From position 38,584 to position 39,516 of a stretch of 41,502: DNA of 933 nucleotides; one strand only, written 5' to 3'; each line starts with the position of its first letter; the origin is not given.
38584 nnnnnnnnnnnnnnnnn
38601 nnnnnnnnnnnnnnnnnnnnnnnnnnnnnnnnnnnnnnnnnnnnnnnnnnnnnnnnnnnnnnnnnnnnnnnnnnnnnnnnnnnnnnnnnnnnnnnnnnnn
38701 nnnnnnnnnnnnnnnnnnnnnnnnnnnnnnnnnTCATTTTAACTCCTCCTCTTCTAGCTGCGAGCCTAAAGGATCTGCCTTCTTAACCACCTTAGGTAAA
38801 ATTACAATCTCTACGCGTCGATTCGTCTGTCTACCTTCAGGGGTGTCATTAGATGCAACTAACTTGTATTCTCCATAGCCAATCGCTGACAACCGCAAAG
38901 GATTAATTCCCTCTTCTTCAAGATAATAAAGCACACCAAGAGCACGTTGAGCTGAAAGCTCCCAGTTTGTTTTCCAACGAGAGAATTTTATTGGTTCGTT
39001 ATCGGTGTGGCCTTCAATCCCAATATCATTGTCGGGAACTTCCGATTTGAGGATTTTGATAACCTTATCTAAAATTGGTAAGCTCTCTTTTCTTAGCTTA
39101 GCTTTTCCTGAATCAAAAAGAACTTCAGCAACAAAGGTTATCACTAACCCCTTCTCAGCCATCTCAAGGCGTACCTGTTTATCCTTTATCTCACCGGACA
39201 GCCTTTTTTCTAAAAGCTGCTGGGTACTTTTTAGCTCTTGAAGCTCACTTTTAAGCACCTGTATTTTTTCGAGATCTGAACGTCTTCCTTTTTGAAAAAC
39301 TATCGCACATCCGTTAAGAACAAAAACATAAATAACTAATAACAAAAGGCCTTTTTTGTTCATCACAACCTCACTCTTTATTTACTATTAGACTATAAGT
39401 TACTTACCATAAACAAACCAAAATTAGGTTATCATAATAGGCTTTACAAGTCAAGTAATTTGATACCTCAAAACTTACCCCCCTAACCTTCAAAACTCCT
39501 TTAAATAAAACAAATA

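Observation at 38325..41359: Self-contained envelope gene cluster bounded by terminators; all products are membrane proteins or lipoproteins of unknown function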

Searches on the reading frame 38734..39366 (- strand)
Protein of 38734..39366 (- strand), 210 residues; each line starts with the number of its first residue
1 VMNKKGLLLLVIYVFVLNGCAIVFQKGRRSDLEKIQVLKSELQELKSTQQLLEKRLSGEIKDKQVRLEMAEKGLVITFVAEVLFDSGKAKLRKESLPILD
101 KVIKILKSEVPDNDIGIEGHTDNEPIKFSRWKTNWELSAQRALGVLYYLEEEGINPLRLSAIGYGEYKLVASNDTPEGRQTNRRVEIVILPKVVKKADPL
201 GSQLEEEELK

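Call 5: search_protein_families(library=pfam, max_evalue=1, proteins=[window:38734-39366:-])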
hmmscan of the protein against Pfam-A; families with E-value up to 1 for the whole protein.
window:38734-39366:- (210 aa): 3 families
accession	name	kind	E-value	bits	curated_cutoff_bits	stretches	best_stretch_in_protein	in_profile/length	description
PF00691.25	OmpA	-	1.1e-19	71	27.2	1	83-183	1-98/98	OmpA family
PF19579.4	FtsL_2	-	0.029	14.7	24.6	1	10-75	20-85/100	Bacteriodetes cell division protein (FtsL-like)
PF05812.17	Herpes_BLRF2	-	0.09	13.4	25.8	1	38-102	7-71/119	Herpesvirus BLRF2 protein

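Call 11: search_protein_families(library=ncbifam, max_evalue=0.1, proteins=[window:38734-39366:-])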
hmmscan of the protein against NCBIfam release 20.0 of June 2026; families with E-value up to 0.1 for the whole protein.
window:38734-39366:- (210 aa): 41 families (the best 25 are shown)
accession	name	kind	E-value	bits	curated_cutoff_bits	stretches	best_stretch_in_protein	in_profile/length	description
NF006541.1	PRK09038.1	equivalog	3.2e-44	151.5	283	1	32-190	93-249/253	flagellar motor protein MotD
NF005831.1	PRK07734.1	equivalog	2.8e-41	141.9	301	1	34-191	94-250/250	flagellar motor protein MotB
NF006508.0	PRK08944.1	subfamily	6.1e-34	117.6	259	1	26-196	125-294/304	MotB family protein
NF005382.1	PRK06925.1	equivalog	1.6e-31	110.3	264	1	57-189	88-223/225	flagellar motor protein MotS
TIGR03350.1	type_VI_ompA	equivalog_domain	6.7e-31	107.1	139.8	1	52-189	2-137/137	type VI secretion system protein TssL, long form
NF053611.1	YiaD_Gzip_OmpA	equivalog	8.3e-31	107.3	175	1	53-189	75-206/206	YiaD family glycine zipper/OmpA-like lipoprotein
NF005195.1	PRK06667.1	equivalog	5.4e-30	105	300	1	35-190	75-236/241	flagellar motor protein MotB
NF005444.0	PRK07033.1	equivalog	9.5e-29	100.6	520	1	23-197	259-429/438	DotU family type VI secretion system protein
NF006542.0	PRK09039.1-1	equivalog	1.4e-27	97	388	1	75-187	502-622/627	peptidoglycan -binding protein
NF005999.0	PRK08126.1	subfamily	1.3e-24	86.9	571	1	35-189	278-430/432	hypothetical protein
NF006285.1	PRK08457.1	equivalog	1.3e-22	80.8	250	1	41-189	84-230/253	flagellar motor protein MotB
NF006543.0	PRK09039.1-2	equivalog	1.8e-22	80.7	305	1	76-187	228-345/350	peptidoglycan -binding protein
NF005236.0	PRK06742.1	equivalog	3.3e-22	79.1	312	1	63-189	98-223/225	flagellar motor protein MotS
NF006547.1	PRK09040.1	equivalog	9.9e-21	74.1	194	1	9-197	24-208/213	hypothetical protein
NF006544.0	PRK09039.1-3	equivalog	1.1e-20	74.5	362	1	42-188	189-339/343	peptidoglycan -binding protein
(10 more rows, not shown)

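Call 14: find_homologous_proteins(query=window:38737-39363:-, max_evalue=1e-10)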
Query seq(209 aa) (209 aa): 6883 proteins with E <= 1e-10 among 8000 candidates; the best 120 are listed.
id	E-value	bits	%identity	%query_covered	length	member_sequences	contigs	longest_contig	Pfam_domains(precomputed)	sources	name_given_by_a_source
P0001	2.7e-127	440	100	100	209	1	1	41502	PF00691.26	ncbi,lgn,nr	ncbi:MAG: OmpA family protein [Candidatus Omnitrophica bacterium]|nr:OmpA family protein [Candidatus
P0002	3.9e-113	394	89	100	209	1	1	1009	PF00691.26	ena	-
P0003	1.6e-107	376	83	100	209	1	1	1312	PF00691.26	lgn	-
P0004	3.7e-105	368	82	100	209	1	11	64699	PF00691.26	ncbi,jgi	-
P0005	1.2e-102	360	80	100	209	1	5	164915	PF00691.26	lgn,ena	-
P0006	1.1e-101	357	80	100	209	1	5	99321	PF00691.26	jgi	-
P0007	6.1e-99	348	80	99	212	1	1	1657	PF00691.26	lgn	-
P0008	5.3e-95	335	79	93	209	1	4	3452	PF00691.26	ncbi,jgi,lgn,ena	jgi:chemotaxis protein MotB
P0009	7.6e-95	334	80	86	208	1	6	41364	PF00691.26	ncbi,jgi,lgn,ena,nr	ncbi:MAG: OmpA family protein [Candidatus Omnitrophica bacterium]|nr:OmpA family protein [Candidatus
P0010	2.8e-94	332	75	100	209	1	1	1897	PF00691.26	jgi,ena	-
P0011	5.2e-94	332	75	100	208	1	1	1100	PF00691.26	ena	-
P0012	8.4e-94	331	77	94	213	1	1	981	PF00691.26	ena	-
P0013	1.6e-93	330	77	93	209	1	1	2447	PF00691.26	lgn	-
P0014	1.2e-92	327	76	94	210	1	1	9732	PF00691.26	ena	-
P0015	1.5e-92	327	76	100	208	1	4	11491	PF00691.26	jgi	-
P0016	1.6e-92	327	77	100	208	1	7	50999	PF00691.26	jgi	-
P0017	1.9e-92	326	77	93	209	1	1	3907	PF00691.26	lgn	-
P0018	3.5e-92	326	77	92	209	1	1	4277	PF00691.26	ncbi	-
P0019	9.4e-92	324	76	92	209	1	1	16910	PF00691.26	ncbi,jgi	-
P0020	1.0e-91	324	74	100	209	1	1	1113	PF00691.26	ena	-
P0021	2.6e-91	323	76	93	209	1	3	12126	PF00691.26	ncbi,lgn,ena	-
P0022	5.7e-91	322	76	93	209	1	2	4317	PF00691.26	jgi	-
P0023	8.6e-91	321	74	100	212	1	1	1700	PF00691.26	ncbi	-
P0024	1.3e-90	320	74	99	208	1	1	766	PF00691.26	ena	-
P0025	1.3e-90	320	74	94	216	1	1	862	PF00691.26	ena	-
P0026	1.6e-90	320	75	93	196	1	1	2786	PF00691.26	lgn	-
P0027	2.3e-90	320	71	100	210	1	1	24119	PF00691.26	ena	-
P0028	2.4e-90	320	70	100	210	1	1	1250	PF00691.26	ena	-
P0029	2.7e-90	319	76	94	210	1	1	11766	PF00691.26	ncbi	-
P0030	4.3e-90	319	73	93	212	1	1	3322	PF00691.26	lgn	-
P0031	5.2e-90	318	76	94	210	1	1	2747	PF00691.26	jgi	jgi:chemotaxis protein MotB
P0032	5.4e-90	318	75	93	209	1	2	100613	PF00691.26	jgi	-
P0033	5.9e-90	318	75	93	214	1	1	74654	PF00691.26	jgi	-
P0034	1.1e-89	317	74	100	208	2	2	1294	PF00691.26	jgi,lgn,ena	-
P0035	1.4e-89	317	70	100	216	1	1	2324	PF00691.26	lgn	-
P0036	1.5e-89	317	72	100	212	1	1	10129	PF00691.26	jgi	jgi:chemotaxis protein MotB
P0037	2.5e-89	316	71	99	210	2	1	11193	PF00691.26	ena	-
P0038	3.3e-89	316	73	90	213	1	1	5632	PF00691.26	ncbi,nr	ncbi:MAG: OmpA family protein [Candidatus Omnitrophica bacterium]|nr:OmpA family protein [Candidatus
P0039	4.0e-89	316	72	99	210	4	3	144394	PF00691.26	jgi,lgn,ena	jgi:chemotaxis protein MotB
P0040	6.4e-89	315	70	100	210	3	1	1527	PF00691.26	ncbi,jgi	-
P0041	9.7e-89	314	69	100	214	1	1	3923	PF00691.26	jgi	jgi:chemotaxis protein MotB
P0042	9.9e-89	314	71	98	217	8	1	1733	PF00691.26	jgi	-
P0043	1.2e-88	314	69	100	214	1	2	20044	PF00691.26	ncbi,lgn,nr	ncbi:MAG: OmpA family protein [Candidatus Omnitrophica bacterium]|nr:OmpA family protein [Candidatus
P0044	1.2e-88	314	71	100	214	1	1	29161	PF00691.26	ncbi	-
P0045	7.3e-88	311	71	95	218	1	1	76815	PF00691.26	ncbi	ncbi:MAG: OmpA family protein [Candidatus Omnitrophota bacterium]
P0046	7.4e-88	311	70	100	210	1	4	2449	PF00691.26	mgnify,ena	mgnify:CR=1 FL=1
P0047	9.1e-88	311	76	89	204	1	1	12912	PF00691.26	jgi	-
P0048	1.0e-87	311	69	100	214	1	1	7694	PF00691.26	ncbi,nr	ncbi:MAG: OmpA family protein [Candidatus Omnitrophica bacterium]|nr:OmpA family protein [Candidatus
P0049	1.4e-87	311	69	100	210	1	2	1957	PF00691.26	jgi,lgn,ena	-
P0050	1.4e-87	311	69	100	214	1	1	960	PF00691.26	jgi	jgi:chemotaxis protein MotB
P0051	1.7e-87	310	71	97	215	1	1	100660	PF00691.26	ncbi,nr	ncbi:MAG: OmpA family protein [Candidatus Omnitrophica bacterium]|nr:OmpA family protein [Candidatus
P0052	2.4e-87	310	71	100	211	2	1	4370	PF00691.26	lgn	-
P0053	2.7e-87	310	67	99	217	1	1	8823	PF00691.26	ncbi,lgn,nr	ncbi:MAG: OmpA family protein [Candidatus Omnitrophica bacterium]|nr:OmpA family protein [Candidatus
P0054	3.3e-87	309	70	100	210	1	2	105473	PF00691.26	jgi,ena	jgi:chemotaxis protein MotB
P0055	5.4e-87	309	68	100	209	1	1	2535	PF00691.26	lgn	-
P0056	6.4e-87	308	69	100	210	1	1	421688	PF00691.26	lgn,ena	-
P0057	1.4e-86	307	71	92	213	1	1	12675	PF00691.26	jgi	-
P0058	1.4e-86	307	71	92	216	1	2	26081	PF00691.26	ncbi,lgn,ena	-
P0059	1.4e-86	307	72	94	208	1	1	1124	PF00691.26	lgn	-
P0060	3.0e-86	306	79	85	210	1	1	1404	PF00691.26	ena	-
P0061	3.6e-86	306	67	100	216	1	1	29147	PF00691.26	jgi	-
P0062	4.0e-86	306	72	94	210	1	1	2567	PF00691.26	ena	-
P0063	6.2e-86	305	78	85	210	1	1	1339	PF00691.26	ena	-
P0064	1.3e-85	304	66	100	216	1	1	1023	PF00691.26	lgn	-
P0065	1.6e-85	304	70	93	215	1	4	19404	PF00691.26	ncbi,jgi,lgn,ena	-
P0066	1.8e-85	304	70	98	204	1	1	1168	PF00691.26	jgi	jgi:chemotaxis protein MotB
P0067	1.8e-85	304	70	93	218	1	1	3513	PF00691.26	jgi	-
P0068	2.0e-85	304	67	98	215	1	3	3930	PF00691.26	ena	-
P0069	2.5e-85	303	71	92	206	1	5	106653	PF00691.26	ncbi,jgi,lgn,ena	-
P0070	2.5e-85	303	68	100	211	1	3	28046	PF00691.26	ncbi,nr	ncbi:MAG: OmpA family protein [Candidatus Omnitrophica bacterium]|nr:OmpA family protein [Candidatus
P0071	2.7e-85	303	67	100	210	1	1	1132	PF00691.26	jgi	-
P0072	5.5e-85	302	67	100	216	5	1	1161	PF00691.26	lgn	-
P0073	6.2e-85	302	69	97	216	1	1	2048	PF00691.26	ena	-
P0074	8.3e-85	302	70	100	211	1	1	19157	PF00691.26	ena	-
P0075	9.9e-85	301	77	86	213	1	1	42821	PF00691.26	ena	-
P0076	1.1e-84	301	70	92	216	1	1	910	PF00691.26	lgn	-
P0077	1.2e-84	301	72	94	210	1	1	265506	PF00691.26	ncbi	ncbi:MAG: OmpA family protein [Candidatus Omnitrophota bacterium]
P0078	1.2e-84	301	68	100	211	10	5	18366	PF00691.26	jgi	jgi:chemotaxis protein MotB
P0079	1.3e-84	301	74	90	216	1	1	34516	PF00691.26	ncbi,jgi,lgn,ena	-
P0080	1.7e-84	300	73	91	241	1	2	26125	PF00691.26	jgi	jgi:chemotaxis protein MotB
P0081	2.1e-84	300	68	98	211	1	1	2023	PF00691.26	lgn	-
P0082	2.4e-84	300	76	86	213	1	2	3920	PF00691.26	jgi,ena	-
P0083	3.6e-84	299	69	98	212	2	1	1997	PF00691.26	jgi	-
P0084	4.9e-84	299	71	94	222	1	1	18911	PF00691.26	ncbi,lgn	-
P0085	5.3e-84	299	70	90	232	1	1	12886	PF00691.26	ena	-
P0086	5.4e-84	299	70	95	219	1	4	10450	PF00691.26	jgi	jgi:chemotaxis protein MotB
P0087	5.9e-84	299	67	99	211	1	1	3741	PF00691.26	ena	-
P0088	6.1e-84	299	70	93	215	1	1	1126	PF00691.26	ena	-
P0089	6.5e-84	299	72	92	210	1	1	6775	PF00691.26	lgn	-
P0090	6.6e-84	299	74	93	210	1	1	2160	PF00691.26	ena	-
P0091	8.1e-84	298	76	86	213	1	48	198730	PF00691.26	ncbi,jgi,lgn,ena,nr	ncbi:MAG: OmpA family protein [Candidatus Susulua stagnicola]|nr:OmpA family protein [Candidatus Sus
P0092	8.7e-84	298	75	85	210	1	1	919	PF00691.26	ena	-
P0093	8.9e-84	298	74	90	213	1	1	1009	PF00691.26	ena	-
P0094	9.0e-84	298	70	94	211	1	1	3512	PF00691.26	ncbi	ncbi:MAG: OmpA family protein [Candidatus Omnitrophota bacterium]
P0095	9.9e-84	298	72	89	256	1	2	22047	PF00691.26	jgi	-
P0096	1.0e-83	298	75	86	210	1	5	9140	PF00691.26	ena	-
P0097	1.1e-83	298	76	86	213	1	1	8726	PF00691.26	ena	-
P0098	1.2e-83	298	66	98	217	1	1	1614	PF00691.26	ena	-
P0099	1.8e-83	297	75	85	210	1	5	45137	PF00691.26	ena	-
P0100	1.8e-83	297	69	100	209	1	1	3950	PF00691.26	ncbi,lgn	-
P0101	1.9e-83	297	76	86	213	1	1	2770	PF00691.26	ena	-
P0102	2.1e-83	297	75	85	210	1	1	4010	PF00691.26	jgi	-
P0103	2.2e-83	297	69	97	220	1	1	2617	PF00691.26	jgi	jgi:chemotaxis protein MotB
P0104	2.3e-83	297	74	86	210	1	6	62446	PF00691.26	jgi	-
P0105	2.3e-83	297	71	92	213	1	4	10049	PF00691.26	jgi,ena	-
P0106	2.3e-83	297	71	93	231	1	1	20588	PF00691.26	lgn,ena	-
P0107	2.5e-83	297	67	100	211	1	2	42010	PF00691.26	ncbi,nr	ncbi:MAG: OmpA family protein [Candidatus Omnitrophica bacterium]|nr:OmpA family protein [Candidatus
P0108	2.7e-83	297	70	99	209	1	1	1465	PF00691.26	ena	-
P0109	2.9e-83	296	76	86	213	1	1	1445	PF00691.26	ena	-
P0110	3.4e-83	296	70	92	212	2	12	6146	PF00691.26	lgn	-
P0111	5.6e-83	296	70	92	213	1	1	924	PF00691.26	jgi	jgi:chemotaxis protein MotB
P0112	8.9e-83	295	68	100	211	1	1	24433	PF00691.26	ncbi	-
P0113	1.0e-82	295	70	93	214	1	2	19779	PF00691.26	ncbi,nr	ncbi:MAG: OmpA family protein [Candidatus Omnitrophica bacterium]|nr:OmpA family protein [Candidatus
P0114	1.1e-82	295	66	99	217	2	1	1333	PF00691.26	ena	-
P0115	1.1e-82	295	74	86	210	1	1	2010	PF00691.26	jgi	-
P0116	1.2e-82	294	75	85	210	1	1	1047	PF00691.26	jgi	-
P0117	1.3e-82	294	71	94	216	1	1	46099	PF00691.26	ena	-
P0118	1.4e-82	294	71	92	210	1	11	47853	PF00691.26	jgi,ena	-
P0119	1.4e-82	294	73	86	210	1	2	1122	PF00691.26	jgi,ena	-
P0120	1.5e-82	294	71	92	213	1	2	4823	PF00691.26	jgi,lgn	-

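Call 15: find_encoding_contigs(protein=P0001, flank=5000, max_places=3)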
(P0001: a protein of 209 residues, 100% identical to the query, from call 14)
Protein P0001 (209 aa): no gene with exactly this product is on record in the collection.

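Call 16: find_encoding_contigs(protein=P0056, flank=6000, max_places=2)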
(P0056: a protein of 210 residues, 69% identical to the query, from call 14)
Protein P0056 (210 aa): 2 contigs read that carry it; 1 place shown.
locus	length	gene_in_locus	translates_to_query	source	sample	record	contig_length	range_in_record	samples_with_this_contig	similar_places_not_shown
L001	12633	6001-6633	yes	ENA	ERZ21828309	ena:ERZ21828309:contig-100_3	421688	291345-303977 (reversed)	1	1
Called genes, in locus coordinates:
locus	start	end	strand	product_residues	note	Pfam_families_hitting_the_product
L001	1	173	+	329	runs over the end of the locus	PF02016:Peptidase_S66, PF17676:Peptidase_S66C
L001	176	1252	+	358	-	-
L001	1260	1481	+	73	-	PF11146:DUF2905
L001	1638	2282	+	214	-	PF07238:PilZ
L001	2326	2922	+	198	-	-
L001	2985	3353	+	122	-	PF22571:LiaI-LiaF-TM_PspC (weak)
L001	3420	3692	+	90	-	PF01169:GDT1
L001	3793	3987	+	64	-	-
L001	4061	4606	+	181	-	-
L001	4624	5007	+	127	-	-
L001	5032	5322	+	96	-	-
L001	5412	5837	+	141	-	-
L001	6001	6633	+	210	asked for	PF00691:OmpA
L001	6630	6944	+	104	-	-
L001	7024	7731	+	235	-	PF01255:Prenyltransf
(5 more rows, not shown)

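Call 17: find_encoding_contigs(protein=P0091, flank=6000, max_places=2)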
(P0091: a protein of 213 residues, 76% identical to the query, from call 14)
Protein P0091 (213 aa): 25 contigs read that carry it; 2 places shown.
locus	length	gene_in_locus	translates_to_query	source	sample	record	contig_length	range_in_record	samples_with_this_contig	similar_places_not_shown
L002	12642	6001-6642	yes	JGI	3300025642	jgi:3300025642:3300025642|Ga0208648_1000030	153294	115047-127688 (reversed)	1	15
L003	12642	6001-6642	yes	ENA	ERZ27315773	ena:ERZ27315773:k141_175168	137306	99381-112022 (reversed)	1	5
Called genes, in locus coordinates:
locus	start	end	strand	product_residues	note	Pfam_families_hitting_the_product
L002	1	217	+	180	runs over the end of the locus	PF01161:PBP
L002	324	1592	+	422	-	PF03952:Enolase_N, PF00113:Enolase_C, PF13378:MR_MLE_C (weak)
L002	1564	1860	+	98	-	PF04977:DivIC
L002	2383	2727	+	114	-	PF13560:HTH_31, PF01381:HTH_3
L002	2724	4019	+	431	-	PF13657:Couple_hipA, PF07804:HipA_C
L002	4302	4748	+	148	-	-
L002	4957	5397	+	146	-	-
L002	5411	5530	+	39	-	-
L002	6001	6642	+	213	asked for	PF00691:OmpA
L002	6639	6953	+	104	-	-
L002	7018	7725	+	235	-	PF01255:Prenyltransf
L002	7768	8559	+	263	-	PF01148:CTP_transf_1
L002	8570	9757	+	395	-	PF02670:DXP_reductoisom, PF08436:DXP_redisom_C, PF13288:DXPR_C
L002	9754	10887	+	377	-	PF02163:Peptidase_M50, PF13180:PDZ_2, PF00595:PDZ, PF17820:PDZ_6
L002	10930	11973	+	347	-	PF04551:GcpE, PF26540:GcpE_C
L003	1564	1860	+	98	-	PF04977:DivIC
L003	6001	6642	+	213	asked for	PF00691:OmpA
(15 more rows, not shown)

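Call 18: find_related_loci(query=P0001, collection=genome_contigs, flank=7000)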
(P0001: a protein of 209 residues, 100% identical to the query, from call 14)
Query P0001 (209 aa) in genome_contigs; peptide patterns used: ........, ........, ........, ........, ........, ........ (x = any residue, [..] = any of these).
419 stretches matched a pattern; 154 encode a relative of the query (tblastn E <= 1e-3); the best 80 are kept; 80 distinct loci.
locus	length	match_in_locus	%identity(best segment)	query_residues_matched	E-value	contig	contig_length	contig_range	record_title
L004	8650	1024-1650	82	1-209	2e-113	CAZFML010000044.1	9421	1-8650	MAG TPA_asm: uncultured Planctomycetia bacterium isolate SRP077602_co2_410 genome assembly, contig: NODE_10962_length_94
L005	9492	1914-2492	76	3-195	3e-97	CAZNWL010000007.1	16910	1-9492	MAG TPA_asm: uncultured Planctomycetia bacterium isolate SRP098346_co1_239 genome assembly, contig: NODE_3525_length_169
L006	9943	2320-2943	69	1-208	1e-96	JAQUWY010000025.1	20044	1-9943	MAG: Candidatus Omnitrophota bacterium isolate STD2_200 NODE_9853_length_20044_cov_5.323744_Sandtown_D2, whole genome sh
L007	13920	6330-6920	74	1-198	2e-95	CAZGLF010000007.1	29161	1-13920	MAG TPA_asm: uncultured Planctomycetia bacterium isolate SRP141376_co2_388 genome assembly, contig: NODE_3461_length_291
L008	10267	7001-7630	68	1-209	2e-95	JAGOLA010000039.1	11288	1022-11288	MAG: Candidatus Omnitrophota bacterium isolate Go_SlDig_bin_159 Go_SlDig_17373_length_11288_cov_4.120061, whole genome s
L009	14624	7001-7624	71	8-209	4e-94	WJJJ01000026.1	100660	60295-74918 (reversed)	MAG: Candidatus Omnitrophota bacterium isolate Bin_019 k141_3686370, whole genome shotgun sequence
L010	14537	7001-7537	80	17-195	8e-94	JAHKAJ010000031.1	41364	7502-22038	MAG: Candidatus Omnitrophota bacterium isolate Undefined_mixed_planktonic.mb.33 Undefined_mixed_pl.mb.33_k141_1230184, w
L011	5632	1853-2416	73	17-204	3e-92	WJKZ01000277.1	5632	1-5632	MAG: Candidatus Omnitrophota bacterium isolate RBin_191 k141_4737985, whole genome shotgun sequence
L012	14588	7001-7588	72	1-196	4e-92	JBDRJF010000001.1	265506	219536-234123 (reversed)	MAG: Candidatus Omnitrophota bacterium isolate MEGAHIT-group-1.630 k141_1769582, whole genome shotgun sequence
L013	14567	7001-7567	74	7-195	2e-91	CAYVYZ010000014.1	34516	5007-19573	MAG TPA_asm: uncultured Planctomycetia bacterium isolate binchicken_co19_503 genome assembly, contig: NODE_1661_length_3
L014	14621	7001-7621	69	1-209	3e-91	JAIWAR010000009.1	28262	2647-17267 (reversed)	MAG: Methanosarcinales archaeon isolate SFP3_US_05_3 NODE_159_length_28262_cov_4.983721, whole genome shotgun sequence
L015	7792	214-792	71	16-208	1e-90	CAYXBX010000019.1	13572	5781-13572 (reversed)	MAG TPA_asm: uncultured Planctomycetia bacterium isolate binchicken_co184_695 genome assembly, contig: NODE_8435_length_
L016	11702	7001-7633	67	1-209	8e-91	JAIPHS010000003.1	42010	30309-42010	MAG: Candidatus Omnitrophota bacterium isolate Tobar15.5-16.5m-G36 Tobar15-5-16-5m-C473, whole genome shotgun sequence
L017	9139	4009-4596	71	1-196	2e-90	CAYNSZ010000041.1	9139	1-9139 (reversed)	MAG TPA_asm: uncultured Planctomycetia bacterium isolate SRP080215_co1_130 genome assembly, contig: NODE_9554_length_913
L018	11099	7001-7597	70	16-209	7e-90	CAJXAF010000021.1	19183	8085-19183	TPA_asm: uncultured bacterium isolate ERR599062_bin.151_MetaBAT_v2.12.1_MAG genome assembly, contig: NODE_2342_length_19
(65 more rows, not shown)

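Call 26: search_protein_families(library=phrogs, max_evalue=0.01, proteins=[window:38734-39363:-])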
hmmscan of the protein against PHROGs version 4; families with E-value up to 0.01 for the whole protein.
window:38734-39363:- (209 aa): 4 families
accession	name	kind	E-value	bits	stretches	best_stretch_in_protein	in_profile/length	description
phrog_21158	-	unknown function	2.8e-20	73.9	1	30-194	111-270/308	-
phrog_7897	-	unknown function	3.5e-20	73.6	1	78-192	215-325/327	-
phrog_15381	-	unknown function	9.3e-16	59.2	1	81-192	12-119/154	-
phrog_25518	-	unknown function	1.6e-12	48.1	1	66-188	400-522/526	-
